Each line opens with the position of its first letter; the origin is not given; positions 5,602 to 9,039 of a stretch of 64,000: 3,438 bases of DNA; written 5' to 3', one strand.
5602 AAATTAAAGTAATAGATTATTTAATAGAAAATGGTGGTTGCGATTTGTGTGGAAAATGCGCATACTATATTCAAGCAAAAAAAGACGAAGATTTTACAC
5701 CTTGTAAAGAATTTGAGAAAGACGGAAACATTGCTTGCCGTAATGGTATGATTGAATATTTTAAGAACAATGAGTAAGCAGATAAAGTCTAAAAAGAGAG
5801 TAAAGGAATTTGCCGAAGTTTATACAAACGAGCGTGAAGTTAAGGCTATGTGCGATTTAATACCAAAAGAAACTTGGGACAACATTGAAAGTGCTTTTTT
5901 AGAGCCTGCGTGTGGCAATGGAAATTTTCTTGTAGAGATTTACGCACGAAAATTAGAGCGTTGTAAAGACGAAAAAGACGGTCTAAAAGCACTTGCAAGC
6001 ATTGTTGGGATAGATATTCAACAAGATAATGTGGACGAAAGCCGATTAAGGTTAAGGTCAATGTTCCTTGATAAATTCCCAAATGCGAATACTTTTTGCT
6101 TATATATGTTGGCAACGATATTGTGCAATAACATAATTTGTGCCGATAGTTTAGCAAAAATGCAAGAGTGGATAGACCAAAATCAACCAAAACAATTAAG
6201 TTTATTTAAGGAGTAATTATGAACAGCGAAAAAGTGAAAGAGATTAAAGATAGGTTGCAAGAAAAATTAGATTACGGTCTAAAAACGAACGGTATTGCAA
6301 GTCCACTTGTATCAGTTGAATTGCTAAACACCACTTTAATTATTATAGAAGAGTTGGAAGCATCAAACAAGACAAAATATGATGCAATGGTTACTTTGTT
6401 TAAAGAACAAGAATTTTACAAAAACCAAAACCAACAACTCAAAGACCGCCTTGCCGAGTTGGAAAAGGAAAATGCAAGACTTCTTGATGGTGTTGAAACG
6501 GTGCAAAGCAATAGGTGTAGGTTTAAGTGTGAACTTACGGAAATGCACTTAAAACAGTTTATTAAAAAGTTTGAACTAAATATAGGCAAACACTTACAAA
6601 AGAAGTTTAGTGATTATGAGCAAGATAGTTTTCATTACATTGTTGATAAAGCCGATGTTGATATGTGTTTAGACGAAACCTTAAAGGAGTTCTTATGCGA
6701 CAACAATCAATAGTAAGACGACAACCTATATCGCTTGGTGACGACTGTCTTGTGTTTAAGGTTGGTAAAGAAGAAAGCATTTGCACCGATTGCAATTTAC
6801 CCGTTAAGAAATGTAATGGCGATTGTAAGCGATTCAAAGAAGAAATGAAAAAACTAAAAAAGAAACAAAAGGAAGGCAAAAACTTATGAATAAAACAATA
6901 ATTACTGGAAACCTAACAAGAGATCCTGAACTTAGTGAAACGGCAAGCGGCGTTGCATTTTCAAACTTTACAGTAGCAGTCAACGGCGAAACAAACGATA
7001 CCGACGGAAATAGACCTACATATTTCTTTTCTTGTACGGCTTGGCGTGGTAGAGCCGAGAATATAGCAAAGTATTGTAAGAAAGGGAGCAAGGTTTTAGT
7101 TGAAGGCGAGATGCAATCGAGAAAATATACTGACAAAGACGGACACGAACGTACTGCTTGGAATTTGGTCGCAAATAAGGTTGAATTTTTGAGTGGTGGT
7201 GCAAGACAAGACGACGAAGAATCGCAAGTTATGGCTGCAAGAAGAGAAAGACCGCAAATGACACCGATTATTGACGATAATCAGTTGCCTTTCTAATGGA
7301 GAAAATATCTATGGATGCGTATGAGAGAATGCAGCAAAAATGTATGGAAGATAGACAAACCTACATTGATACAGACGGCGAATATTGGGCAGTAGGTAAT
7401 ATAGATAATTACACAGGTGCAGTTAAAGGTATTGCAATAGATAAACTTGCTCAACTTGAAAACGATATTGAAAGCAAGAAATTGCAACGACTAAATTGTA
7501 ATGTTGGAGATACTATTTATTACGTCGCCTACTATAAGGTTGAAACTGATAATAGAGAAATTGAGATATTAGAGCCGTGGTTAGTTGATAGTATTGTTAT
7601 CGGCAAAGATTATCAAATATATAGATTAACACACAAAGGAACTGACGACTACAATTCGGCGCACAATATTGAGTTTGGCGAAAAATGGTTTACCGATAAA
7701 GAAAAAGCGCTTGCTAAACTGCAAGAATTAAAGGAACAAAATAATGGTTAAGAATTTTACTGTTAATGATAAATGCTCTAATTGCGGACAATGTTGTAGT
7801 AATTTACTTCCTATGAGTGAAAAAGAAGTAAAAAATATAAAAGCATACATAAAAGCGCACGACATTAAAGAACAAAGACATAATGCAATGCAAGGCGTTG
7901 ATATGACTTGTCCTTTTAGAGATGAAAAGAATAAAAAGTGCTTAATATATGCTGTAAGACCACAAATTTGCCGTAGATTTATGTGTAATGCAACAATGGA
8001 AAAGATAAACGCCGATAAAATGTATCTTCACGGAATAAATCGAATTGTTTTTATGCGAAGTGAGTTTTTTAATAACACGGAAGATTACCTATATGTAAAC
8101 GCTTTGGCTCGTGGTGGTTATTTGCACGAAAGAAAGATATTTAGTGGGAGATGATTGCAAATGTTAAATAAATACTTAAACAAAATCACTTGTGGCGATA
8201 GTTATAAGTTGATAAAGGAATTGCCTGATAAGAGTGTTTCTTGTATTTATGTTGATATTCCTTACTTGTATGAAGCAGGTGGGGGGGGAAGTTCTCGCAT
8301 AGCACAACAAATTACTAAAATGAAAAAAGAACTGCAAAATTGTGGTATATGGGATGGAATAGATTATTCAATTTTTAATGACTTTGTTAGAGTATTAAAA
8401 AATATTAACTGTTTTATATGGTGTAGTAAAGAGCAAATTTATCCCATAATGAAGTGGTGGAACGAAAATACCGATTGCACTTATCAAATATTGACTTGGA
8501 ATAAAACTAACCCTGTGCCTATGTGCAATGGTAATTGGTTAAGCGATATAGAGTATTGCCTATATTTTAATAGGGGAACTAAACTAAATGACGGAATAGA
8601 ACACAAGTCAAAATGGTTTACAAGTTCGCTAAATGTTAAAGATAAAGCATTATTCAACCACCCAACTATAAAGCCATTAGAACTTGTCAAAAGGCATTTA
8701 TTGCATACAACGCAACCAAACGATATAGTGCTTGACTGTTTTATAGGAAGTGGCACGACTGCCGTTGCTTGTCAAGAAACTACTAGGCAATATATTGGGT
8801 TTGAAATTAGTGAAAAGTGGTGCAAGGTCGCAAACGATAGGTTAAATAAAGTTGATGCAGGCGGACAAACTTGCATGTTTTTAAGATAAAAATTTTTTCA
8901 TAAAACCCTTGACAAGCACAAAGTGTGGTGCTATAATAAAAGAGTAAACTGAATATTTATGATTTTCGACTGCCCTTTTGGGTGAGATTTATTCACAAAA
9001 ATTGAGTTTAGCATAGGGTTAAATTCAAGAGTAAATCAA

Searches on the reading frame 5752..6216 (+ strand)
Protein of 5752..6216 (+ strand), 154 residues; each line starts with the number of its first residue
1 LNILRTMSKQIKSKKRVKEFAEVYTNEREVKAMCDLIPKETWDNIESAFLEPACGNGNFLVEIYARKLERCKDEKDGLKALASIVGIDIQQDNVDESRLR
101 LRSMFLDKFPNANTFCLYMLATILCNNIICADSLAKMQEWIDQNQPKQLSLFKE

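Call 37: search_protein_families(library=pfam, proteins=[window:5752-6216:+], max_evalue=0.01)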
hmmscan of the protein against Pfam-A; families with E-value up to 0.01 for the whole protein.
window:5752-6216:+ (154 aa): 2 families
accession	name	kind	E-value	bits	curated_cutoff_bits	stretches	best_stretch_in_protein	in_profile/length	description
PF13847.12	Methyltransf_31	-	0.00034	20.7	27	1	48-109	6-58/145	Methyltransferase domain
PF20473.4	MmeI_Mtase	-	0.0015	18.2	27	1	48-68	22-44/259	MmeI, DNA-methyltransferase domain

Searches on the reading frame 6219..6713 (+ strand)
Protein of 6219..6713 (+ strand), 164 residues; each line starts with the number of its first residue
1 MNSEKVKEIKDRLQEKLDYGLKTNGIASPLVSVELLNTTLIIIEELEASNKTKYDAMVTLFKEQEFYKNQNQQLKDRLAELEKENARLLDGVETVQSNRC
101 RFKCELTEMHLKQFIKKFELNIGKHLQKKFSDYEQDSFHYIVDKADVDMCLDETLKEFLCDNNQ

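Call 37: search_protein_families(library=pfam, proteins=[window:6219-6713:+], max_evalue=0.01)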
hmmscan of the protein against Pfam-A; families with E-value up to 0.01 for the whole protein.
window:6219-6713:+ (164 aa): 1 family
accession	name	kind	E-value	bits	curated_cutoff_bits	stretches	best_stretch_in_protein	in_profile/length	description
PF07716.20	bZIP_2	-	0.0021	18.5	22.3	1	68-96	24-52/54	Basic region leucine zipper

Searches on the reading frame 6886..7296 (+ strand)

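Call 38: search_protein_families(library=pfam, proteins=[window:6886-7296:+], max_evalue=0.01)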
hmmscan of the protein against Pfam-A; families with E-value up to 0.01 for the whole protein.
window:6886-7296:+ (136 aa): 2 families
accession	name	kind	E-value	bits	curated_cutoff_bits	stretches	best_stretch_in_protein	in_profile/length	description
PF00436.31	SSB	-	5e-32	110.5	26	1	1-102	1-104/104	Single-strand binding protein family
PF01336.31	tRNA_anti-codon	-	0.0022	18.4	27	1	46-100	27-73/75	OB-fold nucleic acid binding domain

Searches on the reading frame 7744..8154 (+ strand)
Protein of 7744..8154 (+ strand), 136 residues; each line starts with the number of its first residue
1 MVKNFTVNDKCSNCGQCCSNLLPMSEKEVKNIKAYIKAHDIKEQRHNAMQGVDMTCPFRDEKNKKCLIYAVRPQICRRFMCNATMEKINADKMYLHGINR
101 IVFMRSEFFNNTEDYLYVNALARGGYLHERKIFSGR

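Call 38: search_protein_families(library=pfam, proteins=[window:7744-8154:+], max_evalue=0.01)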
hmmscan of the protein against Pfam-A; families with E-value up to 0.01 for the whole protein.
window:7744-8154:+ (136 aa): 1 family
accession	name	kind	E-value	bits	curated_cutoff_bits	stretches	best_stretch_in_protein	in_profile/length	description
PF03692.20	CxxCxxCC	-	7.2e-12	46.3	23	1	10-82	1-72/85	Putative zinc- or iron-chelating domain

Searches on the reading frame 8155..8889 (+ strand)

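Call 38: search_protein_families(library=pfam, proteins=[window:8155-8889:+], max_evalue=0.01)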
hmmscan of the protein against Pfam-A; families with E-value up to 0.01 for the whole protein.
window:8155-8889:+ (244 aa): 1 family
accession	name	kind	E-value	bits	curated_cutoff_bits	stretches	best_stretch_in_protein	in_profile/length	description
PF01555.25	N6_N4_Mtase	-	2e-27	97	26.7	1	28-227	1-220/221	DNA methylase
